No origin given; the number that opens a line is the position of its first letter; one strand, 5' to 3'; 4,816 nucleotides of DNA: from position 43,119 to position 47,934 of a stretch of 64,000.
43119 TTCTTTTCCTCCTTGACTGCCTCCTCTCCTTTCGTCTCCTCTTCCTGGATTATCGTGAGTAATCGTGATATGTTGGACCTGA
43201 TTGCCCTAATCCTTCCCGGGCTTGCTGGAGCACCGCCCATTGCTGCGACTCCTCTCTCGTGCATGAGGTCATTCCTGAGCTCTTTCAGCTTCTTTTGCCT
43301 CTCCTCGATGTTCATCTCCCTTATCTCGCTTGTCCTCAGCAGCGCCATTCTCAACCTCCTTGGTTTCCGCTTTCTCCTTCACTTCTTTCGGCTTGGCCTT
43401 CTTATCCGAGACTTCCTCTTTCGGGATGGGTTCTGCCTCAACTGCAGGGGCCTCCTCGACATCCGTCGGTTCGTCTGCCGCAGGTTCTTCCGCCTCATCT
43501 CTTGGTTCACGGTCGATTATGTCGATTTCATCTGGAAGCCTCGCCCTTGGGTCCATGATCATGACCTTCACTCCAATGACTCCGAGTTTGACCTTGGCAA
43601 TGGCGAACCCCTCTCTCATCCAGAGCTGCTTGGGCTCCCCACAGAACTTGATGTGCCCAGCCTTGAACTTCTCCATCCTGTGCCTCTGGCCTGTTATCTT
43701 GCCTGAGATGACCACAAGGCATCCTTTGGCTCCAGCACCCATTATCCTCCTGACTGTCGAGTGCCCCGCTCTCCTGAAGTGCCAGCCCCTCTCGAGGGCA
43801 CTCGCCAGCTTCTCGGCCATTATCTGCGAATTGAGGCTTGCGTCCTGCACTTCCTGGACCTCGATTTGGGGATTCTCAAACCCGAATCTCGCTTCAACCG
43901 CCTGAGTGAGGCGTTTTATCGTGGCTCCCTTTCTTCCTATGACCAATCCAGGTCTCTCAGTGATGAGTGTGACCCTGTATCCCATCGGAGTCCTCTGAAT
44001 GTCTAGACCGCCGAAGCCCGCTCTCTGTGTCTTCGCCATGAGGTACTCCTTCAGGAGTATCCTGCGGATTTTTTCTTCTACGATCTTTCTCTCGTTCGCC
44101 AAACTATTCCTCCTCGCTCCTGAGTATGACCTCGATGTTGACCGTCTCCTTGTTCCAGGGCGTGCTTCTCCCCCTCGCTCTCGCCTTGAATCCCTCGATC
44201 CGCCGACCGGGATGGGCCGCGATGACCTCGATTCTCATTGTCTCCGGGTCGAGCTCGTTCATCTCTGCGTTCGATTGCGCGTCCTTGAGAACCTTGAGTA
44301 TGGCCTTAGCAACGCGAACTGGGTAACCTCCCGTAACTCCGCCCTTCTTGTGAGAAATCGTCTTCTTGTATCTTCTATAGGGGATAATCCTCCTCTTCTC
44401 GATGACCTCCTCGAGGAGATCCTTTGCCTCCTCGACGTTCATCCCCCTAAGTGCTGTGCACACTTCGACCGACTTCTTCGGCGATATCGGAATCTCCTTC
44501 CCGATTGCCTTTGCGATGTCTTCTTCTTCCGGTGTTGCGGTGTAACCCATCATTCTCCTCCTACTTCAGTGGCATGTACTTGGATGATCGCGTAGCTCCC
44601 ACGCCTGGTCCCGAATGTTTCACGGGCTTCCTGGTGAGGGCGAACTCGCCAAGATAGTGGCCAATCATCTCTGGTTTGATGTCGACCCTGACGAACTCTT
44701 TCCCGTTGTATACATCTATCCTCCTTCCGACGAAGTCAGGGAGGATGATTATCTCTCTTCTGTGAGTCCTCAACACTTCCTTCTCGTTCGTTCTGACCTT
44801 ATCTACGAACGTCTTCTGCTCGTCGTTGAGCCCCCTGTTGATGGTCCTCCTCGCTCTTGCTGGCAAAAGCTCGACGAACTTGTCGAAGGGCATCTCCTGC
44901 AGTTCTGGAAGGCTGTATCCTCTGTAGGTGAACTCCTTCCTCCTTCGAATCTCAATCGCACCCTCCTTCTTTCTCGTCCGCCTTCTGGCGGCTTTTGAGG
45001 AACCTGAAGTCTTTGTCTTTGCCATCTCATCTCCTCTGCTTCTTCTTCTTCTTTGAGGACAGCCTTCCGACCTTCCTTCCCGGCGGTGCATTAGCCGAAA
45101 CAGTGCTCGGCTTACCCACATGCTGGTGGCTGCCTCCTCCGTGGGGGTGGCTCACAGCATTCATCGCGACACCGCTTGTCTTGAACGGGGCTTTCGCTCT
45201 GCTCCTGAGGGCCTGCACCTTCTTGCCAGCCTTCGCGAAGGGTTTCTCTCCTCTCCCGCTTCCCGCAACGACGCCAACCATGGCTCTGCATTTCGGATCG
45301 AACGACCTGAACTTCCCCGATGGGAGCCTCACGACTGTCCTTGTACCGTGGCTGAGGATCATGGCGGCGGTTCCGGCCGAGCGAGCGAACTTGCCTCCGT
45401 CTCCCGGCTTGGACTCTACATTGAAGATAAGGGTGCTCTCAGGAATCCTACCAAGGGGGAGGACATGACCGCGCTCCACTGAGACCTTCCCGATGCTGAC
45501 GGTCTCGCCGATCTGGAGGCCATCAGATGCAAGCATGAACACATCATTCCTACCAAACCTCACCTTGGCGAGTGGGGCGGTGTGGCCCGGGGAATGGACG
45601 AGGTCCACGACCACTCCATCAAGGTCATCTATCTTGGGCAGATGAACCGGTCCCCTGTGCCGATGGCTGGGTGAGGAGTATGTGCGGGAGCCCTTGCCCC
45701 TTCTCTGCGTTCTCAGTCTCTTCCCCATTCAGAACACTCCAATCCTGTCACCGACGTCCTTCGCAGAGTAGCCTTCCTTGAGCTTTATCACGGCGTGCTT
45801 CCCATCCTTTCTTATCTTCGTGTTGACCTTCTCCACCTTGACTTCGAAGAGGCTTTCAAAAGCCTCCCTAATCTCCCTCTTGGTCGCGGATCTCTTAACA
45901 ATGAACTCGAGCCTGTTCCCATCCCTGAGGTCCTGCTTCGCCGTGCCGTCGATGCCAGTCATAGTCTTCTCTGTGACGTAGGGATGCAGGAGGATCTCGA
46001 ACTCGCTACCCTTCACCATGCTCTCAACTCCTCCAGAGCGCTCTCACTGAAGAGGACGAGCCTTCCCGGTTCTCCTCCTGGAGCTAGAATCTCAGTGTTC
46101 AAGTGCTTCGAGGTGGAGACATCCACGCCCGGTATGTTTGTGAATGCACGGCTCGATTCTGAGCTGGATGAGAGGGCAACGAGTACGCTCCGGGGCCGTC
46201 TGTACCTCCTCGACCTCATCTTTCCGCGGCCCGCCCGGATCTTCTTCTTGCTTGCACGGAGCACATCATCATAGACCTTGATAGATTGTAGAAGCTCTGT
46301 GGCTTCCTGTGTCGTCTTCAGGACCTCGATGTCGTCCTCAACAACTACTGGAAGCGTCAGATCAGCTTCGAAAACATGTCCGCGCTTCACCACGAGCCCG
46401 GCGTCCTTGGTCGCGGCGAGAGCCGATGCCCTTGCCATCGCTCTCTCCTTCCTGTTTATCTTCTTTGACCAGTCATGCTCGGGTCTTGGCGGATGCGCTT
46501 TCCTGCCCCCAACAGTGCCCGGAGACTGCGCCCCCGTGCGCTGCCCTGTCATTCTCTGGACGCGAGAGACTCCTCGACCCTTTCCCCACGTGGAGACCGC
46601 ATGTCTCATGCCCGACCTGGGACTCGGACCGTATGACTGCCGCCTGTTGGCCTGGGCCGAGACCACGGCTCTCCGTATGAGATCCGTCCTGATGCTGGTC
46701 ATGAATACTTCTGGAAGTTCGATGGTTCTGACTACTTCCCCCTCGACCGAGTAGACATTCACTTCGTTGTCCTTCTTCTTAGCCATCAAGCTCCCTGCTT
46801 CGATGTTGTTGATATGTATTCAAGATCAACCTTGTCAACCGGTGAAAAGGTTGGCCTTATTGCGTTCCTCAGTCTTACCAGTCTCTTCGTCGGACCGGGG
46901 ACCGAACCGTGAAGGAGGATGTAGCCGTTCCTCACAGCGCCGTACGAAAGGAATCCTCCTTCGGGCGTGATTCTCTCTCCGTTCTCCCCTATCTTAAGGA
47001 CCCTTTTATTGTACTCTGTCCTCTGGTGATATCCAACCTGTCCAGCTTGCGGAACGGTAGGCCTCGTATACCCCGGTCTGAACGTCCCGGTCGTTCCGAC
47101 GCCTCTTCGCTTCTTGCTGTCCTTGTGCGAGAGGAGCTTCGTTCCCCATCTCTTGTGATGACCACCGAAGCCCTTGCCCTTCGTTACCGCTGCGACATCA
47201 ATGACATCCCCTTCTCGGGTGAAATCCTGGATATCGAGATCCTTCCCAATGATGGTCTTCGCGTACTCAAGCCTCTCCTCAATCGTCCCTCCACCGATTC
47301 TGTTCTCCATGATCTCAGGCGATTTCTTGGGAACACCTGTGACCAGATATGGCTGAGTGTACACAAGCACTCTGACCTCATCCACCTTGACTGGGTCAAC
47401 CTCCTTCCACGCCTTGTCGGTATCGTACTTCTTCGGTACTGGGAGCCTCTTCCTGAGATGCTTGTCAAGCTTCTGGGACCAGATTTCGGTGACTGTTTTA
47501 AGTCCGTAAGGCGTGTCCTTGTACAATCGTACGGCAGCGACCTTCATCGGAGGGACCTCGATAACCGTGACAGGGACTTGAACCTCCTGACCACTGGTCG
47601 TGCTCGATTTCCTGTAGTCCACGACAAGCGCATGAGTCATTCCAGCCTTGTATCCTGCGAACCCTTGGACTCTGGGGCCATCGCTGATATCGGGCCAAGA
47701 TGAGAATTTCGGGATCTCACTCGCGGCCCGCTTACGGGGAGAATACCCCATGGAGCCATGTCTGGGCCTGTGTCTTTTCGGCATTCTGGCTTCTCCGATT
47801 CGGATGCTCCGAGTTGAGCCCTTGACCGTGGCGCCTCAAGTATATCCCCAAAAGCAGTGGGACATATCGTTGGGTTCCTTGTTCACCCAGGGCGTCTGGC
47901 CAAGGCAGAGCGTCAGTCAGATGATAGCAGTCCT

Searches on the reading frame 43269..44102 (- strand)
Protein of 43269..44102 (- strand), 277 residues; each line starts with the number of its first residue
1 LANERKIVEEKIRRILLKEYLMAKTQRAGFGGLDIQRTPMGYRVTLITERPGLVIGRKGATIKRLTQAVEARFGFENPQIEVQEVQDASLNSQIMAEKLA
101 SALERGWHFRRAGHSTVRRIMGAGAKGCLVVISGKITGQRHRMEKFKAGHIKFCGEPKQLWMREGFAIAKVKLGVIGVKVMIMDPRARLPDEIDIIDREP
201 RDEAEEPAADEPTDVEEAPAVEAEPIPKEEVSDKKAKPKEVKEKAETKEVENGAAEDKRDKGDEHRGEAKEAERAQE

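Call 40: search_protein_families(library=pfam, proteins=[window:43269-44102:-], max_evalue=0.001)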
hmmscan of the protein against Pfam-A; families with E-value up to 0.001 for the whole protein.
window:43269-44102:- (277 aa): 2 families
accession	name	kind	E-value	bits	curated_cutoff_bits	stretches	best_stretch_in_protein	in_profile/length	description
PF00189.25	Ribosomal_S3_C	-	5.2e-23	81.8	34.1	1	99-182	1-83/83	Ribosomal protein S3, C-terminal domain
PF07650.23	KH_2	-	2.3e-14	53.4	22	1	17-87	2-75/78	KH domain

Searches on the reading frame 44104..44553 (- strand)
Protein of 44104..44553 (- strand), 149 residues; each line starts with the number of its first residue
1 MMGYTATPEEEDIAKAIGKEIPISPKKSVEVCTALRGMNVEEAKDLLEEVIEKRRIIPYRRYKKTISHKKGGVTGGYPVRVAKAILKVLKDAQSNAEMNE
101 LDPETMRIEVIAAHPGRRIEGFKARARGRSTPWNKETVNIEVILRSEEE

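Call 40: search_protein_families(library=pfam, proteins=[window:44104-44553:-], max_evalue=0.001)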
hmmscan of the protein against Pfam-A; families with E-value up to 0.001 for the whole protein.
window:44104-44553:- (149 aa): 1 family
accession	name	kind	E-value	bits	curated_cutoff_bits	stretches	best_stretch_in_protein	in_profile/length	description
PF00237.24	Ribosomal_L22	-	5.2e-28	97.7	28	1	16-145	1-104/104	Ribosomal protein L22p/L17e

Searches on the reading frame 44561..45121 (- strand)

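Call 40: search_protein_families(library=pfam, proteins=[window:44561-45121:-], max_evalue=0.001)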
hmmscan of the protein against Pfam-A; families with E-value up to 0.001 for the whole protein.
window:44561-45121:- (186 aa): 1 family
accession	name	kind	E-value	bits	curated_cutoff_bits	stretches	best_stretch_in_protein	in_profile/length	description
PF00203.26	Ribosomal_S19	-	1.1e-28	99.3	27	1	92-169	1-81/81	Ribosomal protein S19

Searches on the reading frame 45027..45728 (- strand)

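Call 40: search_protein_families(library=pfam, proteins=[window:45027-45728:-], max_evalue=0.001)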
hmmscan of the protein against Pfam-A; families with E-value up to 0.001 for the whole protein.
window:45027-45728:- (233 aa): 1 family
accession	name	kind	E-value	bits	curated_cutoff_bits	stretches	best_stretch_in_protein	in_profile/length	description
PF03947.24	Ribosomal_L2_C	-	7.2e-40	136.4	33.7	1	86-211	2-123/126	Ribosomal Proteins L2, C-terminal domain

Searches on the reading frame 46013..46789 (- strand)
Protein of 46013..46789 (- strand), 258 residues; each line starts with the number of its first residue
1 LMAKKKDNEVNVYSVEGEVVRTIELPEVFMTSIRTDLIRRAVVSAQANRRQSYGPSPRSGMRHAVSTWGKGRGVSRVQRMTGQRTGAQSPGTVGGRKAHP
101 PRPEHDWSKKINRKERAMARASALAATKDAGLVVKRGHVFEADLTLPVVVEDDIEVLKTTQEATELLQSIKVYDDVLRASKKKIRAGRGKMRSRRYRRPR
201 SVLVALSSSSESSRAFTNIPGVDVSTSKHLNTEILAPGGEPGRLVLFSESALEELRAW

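Call 40: search_protein_families(library=pfam, proteins=[window:46013-46789:-], max_evalue=0.001)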
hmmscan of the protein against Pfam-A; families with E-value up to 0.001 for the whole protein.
window:46013-46789:- (258 aa): 1 family
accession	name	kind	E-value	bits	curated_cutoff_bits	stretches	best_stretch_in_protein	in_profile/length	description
PF00573.27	Ribosomal_L4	-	2.3e-38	132.2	25.8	1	23-256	1-188/190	Ribosomal protein L4/L1 family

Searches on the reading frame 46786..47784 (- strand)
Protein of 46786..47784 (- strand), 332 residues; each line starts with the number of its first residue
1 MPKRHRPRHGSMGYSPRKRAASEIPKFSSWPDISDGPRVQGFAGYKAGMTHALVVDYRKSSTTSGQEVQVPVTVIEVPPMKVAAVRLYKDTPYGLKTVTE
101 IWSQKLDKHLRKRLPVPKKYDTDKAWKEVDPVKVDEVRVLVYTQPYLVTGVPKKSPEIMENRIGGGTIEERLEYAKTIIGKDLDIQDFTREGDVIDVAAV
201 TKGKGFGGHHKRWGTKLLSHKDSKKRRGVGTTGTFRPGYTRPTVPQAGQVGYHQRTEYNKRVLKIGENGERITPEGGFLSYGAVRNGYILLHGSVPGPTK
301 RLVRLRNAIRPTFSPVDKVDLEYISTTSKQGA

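Call 40: search_protein_families(library=pfam, proteins=[window:46786-47784:-], max_evalue=0.001)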
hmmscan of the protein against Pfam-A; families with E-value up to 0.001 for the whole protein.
window:46786-47784:- (332 aa): 1 family
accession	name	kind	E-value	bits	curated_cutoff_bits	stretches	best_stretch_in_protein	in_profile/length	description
PF00297.29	Ribosomal_L3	-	1.7e-91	307.5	22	1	1-331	1-369/369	Ribosomal protein L3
